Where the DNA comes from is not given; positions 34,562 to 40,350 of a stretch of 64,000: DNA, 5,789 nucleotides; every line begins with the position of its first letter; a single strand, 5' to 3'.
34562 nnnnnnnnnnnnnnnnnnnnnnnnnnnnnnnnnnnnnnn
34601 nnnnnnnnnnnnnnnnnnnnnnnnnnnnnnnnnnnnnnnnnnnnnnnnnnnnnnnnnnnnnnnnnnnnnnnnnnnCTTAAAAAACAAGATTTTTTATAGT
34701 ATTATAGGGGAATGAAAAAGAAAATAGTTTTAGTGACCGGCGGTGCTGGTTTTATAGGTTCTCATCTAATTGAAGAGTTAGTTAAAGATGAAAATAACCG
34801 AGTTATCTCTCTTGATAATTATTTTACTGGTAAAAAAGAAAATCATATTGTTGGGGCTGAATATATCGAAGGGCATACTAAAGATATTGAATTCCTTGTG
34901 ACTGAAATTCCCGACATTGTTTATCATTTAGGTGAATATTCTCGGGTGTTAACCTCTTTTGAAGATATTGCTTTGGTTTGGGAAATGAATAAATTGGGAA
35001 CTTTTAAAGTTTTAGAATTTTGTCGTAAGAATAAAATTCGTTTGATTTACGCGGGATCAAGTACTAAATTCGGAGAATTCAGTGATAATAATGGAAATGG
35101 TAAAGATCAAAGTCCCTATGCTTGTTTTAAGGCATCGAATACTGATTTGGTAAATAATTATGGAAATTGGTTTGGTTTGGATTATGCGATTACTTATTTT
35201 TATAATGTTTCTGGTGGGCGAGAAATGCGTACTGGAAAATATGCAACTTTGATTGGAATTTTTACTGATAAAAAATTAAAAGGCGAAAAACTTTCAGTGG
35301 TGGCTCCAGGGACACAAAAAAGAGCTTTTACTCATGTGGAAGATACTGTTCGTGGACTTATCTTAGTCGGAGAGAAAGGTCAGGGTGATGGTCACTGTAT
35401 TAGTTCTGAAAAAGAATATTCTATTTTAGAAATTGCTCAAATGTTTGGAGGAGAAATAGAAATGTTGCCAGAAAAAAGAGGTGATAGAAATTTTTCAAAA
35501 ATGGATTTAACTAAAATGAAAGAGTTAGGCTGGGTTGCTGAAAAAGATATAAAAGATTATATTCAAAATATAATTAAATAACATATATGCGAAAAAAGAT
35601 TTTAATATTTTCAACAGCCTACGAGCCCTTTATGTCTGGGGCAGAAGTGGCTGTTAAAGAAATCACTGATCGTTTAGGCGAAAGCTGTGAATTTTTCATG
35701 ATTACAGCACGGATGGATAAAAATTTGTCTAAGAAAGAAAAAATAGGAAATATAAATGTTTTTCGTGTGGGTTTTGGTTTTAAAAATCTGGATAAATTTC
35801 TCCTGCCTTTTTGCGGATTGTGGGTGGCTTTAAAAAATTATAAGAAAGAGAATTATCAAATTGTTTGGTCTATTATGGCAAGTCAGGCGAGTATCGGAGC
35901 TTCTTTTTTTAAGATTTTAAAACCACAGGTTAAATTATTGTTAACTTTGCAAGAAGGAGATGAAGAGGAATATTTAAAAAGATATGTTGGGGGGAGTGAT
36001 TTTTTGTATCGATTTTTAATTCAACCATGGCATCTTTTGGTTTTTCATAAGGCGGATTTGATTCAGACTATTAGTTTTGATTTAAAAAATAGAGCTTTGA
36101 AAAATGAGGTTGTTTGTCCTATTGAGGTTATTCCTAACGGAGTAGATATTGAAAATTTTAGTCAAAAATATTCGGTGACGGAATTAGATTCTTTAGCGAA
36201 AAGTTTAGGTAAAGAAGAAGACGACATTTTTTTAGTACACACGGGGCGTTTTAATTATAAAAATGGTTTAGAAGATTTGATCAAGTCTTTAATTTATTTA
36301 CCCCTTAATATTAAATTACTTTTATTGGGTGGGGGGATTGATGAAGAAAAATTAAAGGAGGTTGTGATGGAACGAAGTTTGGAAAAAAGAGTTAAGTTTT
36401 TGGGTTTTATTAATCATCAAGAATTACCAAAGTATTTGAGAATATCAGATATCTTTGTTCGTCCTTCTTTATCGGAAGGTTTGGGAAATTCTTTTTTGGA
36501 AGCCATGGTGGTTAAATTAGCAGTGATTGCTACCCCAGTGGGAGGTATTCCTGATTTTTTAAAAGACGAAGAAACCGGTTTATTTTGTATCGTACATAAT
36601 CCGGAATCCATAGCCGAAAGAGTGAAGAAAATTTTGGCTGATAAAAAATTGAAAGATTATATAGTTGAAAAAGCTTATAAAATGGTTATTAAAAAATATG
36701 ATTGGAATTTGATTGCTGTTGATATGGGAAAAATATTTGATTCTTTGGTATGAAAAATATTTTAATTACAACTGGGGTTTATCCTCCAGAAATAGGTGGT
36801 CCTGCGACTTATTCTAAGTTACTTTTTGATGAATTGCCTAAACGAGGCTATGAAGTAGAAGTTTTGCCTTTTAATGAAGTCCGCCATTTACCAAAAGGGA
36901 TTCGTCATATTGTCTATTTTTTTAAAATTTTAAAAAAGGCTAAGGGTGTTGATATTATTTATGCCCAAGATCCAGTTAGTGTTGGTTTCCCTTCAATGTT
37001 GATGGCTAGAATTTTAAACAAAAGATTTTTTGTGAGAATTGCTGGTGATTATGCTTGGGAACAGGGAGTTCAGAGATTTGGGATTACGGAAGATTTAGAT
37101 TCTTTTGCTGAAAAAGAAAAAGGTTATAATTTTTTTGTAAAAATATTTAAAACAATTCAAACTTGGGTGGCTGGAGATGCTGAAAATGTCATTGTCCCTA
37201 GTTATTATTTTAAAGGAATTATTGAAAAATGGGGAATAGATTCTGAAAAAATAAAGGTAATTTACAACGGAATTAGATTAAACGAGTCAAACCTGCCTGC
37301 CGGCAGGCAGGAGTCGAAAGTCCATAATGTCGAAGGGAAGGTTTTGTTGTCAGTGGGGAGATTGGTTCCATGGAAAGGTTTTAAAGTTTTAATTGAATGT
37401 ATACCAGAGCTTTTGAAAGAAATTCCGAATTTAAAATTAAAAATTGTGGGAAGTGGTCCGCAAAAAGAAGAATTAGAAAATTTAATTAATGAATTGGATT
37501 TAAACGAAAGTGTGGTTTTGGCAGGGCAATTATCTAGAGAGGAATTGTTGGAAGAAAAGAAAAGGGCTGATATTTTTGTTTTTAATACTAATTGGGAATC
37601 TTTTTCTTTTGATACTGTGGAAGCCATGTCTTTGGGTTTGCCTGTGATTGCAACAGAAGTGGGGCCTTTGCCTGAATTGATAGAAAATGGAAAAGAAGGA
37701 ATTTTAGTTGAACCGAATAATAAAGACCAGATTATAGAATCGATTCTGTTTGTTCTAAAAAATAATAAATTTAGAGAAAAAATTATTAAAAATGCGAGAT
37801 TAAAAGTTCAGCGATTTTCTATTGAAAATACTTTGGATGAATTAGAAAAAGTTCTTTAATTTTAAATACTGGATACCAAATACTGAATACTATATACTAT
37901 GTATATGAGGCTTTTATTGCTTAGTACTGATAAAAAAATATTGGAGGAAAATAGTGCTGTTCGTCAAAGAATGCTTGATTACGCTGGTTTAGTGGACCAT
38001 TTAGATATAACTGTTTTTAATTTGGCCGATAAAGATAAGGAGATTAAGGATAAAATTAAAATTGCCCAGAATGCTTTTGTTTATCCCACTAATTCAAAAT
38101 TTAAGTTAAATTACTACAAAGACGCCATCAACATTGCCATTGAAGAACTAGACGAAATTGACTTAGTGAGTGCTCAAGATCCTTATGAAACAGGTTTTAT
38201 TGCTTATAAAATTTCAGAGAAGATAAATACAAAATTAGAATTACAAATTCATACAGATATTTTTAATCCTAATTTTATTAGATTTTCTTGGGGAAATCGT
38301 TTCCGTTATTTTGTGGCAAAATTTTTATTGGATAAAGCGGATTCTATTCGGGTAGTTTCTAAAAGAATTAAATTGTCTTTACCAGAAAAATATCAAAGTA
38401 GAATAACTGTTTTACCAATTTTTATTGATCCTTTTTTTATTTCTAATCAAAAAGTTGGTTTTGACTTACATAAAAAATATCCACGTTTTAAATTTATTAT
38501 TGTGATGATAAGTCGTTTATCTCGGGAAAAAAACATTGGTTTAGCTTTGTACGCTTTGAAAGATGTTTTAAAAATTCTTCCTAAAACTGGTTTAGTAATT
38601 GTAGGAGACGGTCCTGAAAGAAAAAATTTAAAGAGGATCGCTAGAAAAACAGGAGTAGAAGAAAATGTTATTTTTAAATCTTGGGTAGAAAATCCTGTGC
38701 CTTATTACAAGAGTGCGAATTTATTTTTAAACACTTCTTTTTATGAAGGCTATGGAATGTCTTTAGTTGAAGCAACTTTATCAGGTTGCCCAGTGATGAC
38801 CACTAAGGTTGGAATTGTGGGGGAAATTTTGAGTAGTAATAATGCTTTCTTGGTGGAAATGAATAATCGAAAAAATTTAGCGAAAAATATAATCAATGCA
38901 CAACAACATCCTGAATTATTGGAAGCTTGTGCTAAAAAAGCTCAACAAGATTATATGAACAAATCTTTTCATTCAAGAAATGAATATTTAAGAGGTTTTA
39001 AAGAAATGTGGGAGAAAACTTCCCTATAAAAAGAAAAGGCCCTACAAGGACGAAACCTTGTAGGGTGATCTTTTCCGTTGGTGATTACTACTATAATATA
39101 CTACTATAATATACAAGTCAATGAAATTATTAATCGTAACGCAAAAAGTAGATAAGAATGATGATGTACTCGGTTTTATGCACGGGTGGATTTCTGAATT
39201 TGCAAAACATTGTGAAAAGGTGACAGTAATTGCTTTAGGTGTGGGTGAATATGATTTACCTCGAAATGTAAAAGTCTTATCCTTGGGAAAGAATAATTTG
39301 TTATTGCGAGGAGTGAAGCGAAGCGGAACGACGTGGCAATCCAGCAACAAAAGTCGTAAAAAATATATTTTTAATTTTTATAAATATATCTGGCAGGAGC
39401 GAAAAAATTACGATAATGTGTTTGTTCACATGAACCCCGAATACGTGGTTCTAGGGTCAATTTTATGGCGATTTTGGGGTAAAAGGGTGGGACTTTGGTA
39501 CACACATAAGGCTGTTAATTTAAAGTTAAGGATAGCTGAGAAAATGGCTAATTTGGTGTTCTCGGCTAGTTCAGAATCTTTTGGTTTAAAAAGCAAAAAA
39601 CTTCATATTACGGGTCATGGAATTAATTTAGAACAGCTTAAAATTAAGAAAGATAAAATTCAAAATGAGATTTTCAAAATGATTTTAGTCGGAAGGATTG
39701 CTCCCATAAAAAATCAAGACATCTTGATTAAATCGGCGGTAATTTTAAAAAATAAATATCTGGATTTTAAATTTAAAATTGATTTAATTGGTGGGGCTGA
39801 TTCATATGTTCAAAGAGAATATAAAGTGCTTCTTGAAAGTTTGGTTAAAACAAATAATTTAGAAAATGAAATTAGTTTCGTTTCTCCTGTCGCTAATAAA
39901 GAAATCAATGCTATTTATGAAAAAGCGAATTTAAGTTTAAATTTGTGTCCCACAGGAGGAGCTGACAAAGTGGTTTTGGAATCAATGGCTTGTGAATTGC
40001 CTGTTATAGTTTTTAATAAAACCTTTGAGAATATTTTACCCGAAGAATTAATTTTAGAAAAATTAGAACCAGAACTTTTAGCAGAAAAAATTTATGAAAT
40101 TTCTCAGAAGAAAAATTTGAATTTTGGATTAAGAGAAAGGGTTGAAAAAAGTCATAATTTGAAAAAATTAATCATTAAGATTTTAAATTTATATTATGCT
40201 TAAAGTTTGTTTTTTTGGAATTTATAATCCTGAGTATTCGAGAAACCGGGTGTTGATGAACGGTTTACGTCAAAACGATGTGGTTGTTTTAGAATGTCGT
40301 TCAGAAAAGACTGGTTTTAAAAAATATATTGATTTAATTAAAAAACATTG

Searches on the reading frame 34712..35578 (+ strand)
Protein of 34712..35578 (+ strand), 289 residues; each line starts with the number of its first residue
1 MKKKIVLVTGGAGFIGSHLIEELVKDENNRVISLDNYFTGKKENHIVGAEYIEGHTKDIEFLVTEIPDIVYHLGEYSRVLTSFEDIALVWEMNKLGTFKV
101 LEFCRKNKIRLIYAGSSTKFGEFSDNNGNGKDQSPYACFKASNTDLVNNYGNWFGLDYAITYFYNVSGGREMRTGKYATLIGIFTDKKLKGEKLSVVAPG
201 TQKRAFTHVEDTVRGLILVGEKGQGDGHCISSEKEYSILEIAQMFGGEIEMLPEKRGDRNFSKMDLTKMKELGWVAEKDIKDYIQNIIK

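Call 21: search_protein_families(library=pfam, proteins=[window:34712-35578:+], max_evalue=0.001)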
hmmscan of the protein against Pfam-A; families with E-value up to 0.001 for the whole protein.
window:34712-35578:+ (289 aa): 6 families
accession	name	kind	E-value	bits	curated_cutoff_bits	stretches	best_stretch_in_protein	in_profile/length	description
PF01370.27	Epimerase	-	7.8e-38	130.7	20.9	1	6-224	1-229/240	NAD dependent epimerase/dehydratase family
PF16363.11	GDP_Man_Dehyd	-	6e-34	118.4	27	1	7-258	1-275/332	GDP-mannose 4,6 dehydratase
PF01073.25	3Beta_HSD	-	2.7e-10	40.2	22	1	7-136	1-138/280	3-beta hydroxysteroid dehydrogenase/isomerase family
PF02719.21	Polysacc_synt_2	-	7.7e-07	29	20.2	1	6-245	1-243/293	Polysaccharide biosynthesis protein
PF07993.18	NAD_binding_4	-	8.3e-07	28.9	20.1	0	8-32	1-27/258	Male sterility protein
PF04321.23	RmlD_sub_bind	-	2.7e-05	23.8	27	1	6-117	3-102/287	RmlD substrate binding domain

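Call 50: search_protein_families(library=ncbifam, proteins=[window:34712-35578:+], max_evalue=0.00001)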
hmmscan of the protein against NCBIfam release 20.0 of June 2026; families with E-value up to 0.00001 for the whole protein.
window:34712-35578:+ (289 aa): 19 families
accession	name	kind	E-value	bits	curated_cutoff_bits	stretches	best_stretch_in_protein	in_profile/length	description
TIGR01181.1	dTDP_gluc_dehyt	equivalog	6.9e-28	97.6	365.1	1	6-288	2-308/321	dTDP-glucose 4,6-dehydratase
TIGR02197.1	heptose_epim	equivalog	1.3e-21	77.1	274.6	1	6-222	1-232/316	ADP-glyceromanno-heptose 6-epimerase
TIGR04180.1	EDH_00030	hypoth_equivalog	7.6e-19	67.9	475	1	6-245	1-252/297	NAD-dependent 4,6-dehydratase LegB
NF007490.0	PRK10084.1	subfamily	1e-15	57.6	649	2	6-109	3-116/361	dTDP-glucose 4,6-dehydratase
TIGR01179.1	galE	equivalog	2e-15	56.5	262.3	1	6-172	2-182/332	UDP-glucose 4-epimerase GalE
NF007582.0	PRK10217.1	equivalog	2.2e-15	56.6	698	1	4-252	2-273/355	dTDP-glucose 4,6-dehydratase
NF011728.1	PRK15181.1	equivalog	1.9e-14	53.4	760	1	4-218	16-247/348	Vi polysaccharide biosynthesis UDP-N-acetylglucosaminuronic acid C-4 epimerase TviC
NF008872.0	PRK11908.1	equivalog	2.6e-13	49.7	294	1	4-256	2-278/349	bifunctional UDP-4-keto-pentose/UDP-xylose synthase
NF005998.1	PRK08125.1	equivalog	1.1e-11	43.9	777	1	3-254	315-590/649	bifunctional UDP-4-amino-4-deoxy-L-arabinose formyltransferase/UDP-glucuronic acid oxidase ArnA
NF008360.0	PRK11150.1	equivalog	1.3e-10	41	452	1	6-274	2-288/310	ADP-glyceromanno-heptose 6-epimerase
TIGR03466.1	HpnA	hypoth_equivalog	8.3e-10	38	367.65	1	5-126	2-123/327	hopanoid-associated sugar epimerase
NF043036.1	ErythonDh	equivalog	3e-09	36.5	325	1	6-151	3-164/321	D-erythronate dehydrogenase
NF042422.1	oxyalk_red_OleD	equivalog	6.5e-09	35.6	580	1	6-137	3-132/329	2-alkyl-3-oxoalkanoate reductase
TIGR01472.1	gmd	equivalog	1.1e-08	34.8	415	1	62-250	73-269/342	GDP-mannose 4,6-dehydratase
NF047922.1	GDPFucSynFcl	equivalog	5.9e-08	32.5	500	1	134-286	132-296/308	GDP-L-fucose synthase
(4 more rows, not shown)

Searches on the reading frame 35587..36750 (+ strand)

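Call 21: search_protein_families(library=pfam, proteins=[window:35587-36750:+], max_evalue=0.001)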
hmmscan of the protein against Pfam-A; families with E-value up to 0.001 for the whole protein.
window:35587-36750:+ (388 aa): 4 families
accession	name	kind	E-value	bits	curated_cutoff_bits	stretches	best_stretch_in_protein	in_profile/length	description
PF00534.26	Glycos_transf_1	-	8.6e-39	133.2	26.4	1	204-366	6-172/172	Glycosyl transferases group 1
PF13692.12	Glyco_trans_1_4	-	1.3e-28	100.5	27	1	216-352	4-142/142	Glycosyl transferases group 1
PF13439.12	Glyco_transf_4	-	4.7e-10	40.2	28.5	1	17-189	2-169/170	Glycosyltransferase Family 4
PF13524.12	Glyco_trans_1_2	-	8.7e-08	32.7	25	1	264-374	27-136/144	Glycosyl transferase-like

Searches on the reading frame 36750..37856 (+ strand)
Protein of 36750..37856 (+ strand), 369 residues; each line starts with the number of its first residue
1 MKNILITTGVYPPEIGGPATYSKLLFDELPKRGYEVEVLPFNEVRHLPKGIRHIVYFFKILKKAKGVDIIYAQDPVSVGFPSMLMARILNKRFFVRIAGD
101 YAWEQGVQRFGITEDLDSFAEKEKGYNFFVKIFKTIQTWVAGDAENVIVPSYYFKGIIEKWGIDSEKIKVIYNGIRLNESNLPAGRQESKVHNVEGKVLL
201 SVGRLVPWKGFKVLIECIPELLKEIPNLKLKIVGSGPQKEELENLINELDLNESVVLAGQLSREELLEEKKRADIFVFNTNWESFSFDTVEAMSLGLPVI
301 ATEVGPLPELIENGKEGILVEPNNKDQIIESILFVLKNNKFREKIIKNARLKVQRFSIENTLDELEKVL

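Call 21: search_protein_families(library=pfam, proteins=[window:36750-37856:+], max_evalue=0.001)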
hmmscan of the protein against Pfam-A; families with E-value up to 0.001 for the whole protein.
window:36750-37856:+ (369 aa): 6 families
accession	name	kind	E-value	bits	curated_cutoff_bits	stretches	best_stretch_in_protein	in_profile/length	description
PF00534.26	Glycos_transf_1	-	7.8e-46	156.2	26.4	1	189-350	8-170/172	Glycosyl transferases group 1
PF13692.12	Glyco_trans_1_4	-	1.6e-34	119.6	27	1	197-338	2-142/142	Glycosyl transferases group 1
PF13439.12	Glyco_transf_4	-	1.6e-12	48.2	28.5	1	16-178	2-169/170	Glycosyltransferase Family 4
PF13579.12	Glyco_trans_4_4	-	2.1e-08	35.1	29.7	1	39-174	45-158/158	Glycosyl transferase 4-like domain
PF13524.12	Glyco_trans_1_2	-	5.3e-08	33.4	25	1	221-364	9-141/144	Glycosyl transferase-like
PF20706.3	GT4-conflict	-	4.9e-05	22.9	26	1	195-311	196-320/385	Family 4 Glycosyltransferase in conflict systems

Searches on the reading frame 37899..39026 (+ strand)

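Call 21: search_protein_families(library=pfam, proteins=[window:37899-39026:+], max_evalue=0.001)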
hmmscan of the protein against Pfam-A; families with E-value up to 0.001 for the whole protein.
window:37899-39026:+ (376 aa): 5 families
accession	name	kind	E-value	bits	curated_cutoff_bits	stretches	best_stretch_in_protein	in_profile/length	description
PF00534.26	Glycos_transf_1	-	1.6e-32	112.9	26.4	1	198-350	15-171/172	Glycosyl transferases group 1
PF13692.12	Glyco_trans_1_4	-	1e-25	91.1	27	1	199-333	2-138/142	Glycosyl transferases group 1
PF20706.3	GT4-conflict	-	1.7e-05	24.5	26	1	144-314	144-323/385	Family 4 Glycosyltransferase in conflict systems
PF13439.12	Glyco_transf_4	-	6e-05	23.6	28.5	1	38-178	23-168/170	Glycosyltransferase Family 4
PF13524.12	Glyco_trans_1_2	-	0.00038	20.9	25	1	246-352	27-129/144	Glycosyl transferase-like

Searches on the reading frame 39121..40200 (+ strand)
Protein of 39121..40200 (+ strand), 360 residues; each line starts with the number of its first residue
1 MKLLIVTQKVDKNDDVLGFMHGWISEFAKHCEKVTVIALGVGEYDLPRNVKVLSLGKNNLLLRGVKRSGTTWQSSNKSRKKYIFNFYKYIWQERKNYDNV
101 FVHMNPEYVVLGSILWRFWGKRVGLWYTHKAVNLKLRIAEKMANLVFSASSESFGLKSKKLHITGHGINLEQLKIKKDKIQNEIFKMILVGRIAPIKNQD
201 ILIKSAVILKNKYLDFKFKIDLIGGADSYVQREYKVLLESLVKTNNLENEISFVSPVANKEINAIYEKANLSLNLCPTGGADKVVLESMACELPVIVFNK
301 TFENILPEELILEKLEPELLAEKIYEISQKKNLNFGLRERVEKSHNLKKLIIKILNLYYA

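Call 21: search_protein_families(library=pfam, proteins=[window:39121-40200:+], max_evalue=0.001)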
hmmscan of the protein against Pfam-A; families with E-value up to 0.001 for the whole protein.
window:39121-40200:+ (360 aa): 2 families
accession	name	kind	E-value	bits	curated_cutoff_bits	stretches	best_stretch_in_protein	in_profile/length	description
PF13692.12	Glyco_trans_1_4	-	2e-13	51.2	27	1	186-327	3-139/142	Glycosyl transferases group 1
PF00534.26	Glycos_transf_1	-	1.5e-12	47.8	26.4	1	175-331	6-159/172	Glycosyl transferases group 1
